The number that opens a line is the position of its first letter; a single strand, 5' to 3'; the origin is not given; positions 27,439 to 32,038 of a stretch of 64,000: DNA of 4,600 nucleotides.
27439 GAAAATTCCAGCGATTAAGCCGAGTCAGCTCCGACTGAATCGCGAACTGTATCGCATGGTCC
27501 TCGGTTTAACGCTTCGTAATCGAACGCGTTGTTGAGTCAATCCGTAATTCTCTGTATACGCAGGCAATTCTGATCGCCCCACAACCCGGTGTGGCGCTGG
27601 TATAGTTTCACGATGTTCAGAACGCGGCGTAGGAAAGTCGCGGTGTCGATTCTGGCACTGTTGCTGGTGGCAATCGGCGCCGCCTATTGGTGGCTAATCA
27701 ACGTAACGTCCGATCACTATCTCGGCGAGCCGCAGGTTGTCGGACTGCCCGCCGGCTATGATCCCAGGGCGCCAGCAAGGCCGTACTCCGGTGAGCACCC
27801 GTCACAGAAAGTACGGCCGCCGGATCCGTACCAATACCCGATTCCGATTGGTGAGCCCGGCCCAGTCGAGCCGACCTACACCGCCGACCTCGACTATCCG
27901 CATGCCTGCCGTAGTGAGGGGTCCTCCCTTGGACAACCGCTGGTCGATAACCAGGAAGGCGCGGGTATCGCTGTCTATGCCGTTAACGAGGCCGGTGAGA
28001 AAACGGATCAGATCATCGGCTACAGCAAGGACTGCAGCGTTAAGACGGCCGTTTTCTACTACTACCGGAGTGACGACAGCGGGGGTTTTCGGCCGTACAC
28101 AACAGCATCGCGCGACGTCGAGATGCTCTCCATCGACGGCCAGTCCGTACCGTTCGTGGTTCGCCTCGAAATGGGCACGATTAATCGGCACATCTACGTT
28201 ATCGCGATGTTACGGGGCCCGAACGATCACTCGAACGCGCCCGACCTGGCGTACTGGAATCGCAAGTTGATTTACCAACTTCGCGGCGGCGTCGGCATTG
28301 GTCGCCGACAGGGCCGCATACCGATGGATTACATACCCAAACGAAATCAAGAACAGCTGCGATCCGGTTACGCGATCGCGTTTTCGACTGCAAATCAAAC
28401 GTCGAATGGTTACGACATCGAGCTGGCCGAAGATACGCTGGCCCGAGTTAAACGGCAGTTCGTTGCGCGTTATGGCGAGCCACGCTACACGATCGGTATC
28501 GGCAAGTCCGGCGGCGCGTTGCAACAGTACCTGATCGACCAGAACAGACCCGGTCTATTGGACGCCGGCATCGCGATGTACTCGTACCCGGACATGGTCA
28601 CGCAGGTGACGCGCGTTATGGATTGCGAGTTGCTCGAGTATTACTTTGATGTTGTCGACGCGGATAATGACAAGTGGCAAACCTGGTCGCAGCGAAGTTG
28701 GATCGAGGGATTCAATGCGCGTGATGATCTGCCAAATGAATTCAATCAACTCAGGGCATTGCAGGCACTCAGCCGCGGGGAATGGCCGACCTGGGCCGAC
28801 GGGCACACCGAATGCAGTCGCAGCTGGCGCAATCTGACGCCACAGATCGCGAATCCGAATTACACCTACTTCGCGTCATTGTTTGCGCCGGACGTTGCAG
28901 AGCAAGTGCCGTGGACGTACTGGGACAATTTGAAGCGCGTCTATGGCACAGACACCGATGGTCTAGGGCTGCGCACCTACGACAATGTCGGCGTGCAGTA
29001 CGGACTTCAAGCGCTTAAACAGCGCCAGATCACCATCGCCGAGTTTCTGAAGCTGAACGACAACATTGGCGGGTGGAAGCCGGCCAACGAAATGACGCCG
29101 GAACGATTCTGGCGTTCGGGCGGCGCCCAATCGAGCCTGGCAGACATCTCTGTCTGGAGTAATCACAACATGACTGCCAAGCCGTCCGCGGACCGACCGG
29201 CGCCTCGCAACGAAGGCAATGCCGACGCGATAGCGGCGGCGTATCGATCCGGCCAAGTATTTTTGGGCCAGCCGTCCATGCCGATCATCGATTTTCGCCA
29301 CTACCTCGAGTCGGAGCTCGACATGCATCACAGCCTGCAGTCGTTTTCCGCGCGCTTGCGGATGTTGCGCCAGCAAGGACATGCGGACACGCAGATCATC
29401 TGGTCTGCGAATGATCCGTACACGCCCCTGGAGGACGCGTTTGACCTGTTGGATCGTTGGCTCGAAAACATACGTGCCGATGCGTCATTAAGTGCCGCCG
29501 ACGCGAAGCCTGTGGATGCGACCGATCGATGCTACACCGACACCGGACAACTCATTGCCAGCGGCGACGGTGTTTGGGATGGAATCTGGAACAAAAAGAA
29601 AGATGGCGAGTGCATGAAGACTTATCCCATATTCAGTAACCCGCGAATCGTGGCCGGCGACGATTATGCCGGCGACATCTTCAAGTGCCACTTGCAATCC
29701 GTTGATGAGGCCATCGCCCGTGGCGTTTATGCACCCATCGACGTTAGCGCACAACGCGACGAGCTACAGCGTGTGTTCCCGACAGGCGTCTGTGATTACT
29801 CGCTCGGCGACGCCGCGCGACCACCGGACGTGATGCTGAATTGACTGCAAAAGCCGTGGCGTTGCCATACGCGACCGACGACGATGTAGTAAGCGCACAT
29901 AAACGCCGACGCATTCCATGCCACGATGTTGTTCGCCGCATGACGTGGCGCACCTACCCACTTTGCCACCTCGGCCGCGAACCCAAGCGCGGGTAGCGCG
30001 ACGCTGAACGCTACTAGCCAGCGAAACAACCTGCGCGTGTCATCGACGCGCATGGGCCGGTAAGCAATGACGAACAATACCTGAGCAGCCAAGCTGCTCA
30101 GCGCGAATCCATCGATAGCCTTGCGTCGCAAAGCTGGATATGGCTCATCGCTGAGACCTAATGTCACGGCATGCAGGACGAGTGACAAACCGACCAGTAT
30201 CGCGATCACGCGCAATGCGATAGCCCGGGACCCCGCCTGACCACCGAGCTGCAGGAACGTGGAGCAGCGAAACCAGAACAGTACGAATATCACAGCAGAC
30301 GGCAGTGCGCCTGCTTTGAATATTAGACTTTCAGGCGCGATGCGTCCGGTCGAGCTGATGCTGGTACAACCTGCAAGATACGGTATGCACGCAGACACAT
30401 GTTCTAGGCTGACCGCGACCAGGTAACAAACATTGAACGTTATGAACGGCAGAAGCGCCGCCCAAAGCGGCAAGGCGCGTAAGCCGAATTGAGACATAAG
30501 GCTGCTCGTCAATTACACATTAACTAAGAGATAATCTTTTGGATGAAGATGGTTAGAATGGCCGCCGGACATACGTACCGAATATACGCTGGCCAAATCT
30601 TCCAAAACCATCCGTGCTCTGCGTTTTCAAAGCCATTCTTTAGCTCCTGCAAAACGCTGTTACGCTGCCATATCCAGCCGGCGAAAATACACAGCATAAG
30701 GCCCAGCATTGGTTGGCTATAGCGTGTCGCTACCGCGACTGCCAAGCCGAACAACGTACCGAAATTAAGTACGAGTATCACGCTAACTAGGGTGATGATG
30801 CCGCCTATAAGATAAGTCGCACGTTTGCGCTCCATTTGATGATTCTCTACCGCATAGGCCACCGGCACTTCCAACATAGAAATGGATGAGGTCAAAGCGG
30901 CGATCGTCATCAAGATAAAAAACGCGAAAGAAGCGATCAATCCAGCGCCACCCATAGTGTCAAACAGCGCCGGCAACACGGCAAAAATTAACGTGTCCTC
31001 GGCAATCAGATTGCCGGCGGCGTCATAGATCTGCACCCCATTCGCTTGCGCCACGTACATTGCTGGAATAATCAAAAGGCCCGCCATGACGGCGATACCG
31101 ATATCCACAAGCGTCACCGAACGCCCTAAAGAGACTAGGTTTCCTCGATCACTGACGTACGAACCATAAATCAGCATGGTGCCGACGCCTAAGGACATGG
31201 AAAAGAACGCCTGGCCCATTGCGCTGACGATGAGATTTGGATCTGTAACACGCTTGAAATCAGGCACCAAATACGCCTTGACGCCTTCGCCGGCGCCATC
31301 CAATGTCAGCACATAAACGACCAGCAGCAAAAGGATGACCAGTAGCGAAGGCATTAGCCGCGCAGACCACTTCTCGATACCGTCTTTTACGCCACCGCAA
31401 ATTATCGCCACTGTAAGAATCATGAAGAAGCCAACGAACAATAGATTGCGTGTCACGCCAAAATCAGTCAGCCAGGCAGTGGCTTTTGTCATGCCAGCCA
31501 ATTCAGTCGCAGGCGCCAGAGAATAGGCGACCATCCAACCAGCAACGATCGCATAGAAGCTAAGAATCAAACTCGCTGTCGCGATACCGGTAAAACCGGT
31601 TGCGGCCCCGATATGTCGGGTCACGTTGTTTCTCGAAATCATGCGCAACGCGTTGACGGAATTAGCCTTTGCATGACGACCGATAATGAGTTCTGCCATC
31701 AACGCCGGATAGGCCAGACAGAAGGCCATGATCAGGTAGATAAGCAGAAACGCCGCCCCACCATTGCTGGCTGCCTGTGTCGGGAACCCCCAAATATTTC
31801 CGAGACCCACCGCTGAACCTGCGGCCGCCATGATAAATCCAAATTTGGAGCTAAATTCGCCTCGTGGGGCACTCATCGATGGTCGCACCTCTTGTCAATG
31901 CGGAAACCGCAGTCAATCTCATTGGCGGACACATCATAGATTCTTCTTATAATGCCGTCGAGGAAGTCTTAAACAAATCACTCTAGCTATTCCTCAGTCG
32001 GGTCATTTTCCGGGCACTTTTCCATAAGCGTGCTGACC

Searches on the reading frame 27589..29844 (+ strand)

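Call 17: search_protein_families(library=pfam, proteins=[window:27589-29844:+], max_evalue=0.01)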
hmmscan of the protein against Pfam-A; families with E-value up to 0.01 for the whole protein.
window:27589-29844:+ (751 aa): 1 family
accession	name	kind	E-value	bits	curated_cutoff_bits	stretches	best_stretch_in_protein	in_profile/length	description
PF19878.5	DUF6351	-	5.2e-138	461.9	22.4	1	104-738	102-647/655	Tannase-like family of unknown function (DUF6351)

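Call 85: search_protein_families(library=ncbifam, proteins=[window:27589-29844:+], max_evalue=0.001)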
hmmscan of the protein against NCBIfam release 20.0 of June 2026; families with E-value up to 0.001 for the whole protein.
window:27589-29844:+ (751 aa): 0 families

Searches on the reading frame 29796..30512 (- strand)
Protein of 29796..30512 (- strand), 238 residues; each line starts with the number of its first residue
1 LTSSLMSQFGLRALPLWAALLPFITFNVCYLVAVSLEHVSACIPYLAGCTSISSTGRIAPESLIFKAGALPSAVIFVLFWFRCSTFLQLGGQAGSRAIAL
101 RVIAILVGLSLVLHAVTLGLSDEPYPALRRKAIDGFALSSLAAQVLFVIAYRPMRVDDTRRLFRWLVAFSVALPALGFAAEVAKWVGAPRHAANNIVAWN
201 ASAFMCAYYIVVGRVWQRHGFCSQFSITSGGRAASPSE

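Call 17: search_protein_families(library=pfam, proteins=[window:29796-30512:-], max_evalue=0.01)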
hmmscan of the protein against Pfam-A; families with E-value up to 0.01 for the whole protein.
window:29796-30512:- (238 aa): 1 family
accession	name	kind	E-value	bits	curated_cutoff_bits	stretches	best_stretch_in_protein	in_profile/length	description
PF10277.15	Frag1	-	7.5e-05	22.8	30.3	1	13-119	4-113/220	Frag1/DRAM/Sfk1 family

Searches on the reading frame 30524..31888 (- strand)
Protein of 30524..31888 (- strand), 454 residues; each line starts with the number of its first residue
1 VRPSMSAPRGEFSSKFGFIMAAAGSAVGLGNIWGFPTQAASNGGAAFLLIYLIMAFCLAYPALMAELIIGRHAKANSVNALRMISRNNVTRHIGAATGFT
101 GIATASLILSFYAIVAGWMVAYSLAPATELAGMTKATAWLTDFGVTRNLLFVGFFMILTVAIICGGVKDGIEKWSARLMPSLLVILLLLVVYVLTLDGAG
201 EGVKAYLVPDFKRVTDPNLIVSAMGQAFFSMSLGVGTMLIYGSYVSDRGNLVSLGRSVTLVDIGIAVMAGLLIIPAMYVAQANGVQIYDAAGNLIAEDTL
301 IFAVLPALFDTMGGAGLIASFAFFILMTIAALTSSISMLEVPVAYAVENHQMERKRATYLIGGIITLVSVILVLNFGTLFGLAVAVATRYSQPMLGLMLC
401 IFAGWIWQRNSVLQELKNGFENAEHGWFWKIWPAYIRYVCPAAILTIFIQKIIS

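Call 17: search_protein_families(library=pfam, proteins=[window:30524-31888:-], max_evalue=0.01)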
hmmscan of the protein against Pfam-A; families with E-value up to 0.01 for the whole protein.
window:30524-31888:- (454 aa): 1 family
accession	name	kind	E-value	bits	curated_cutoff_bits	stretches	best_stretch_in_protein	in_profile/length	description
PF00209.24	SNF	-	1.2e-49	169.8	27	2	141-453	171-482/524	Sodium:neurotransmitter symporter family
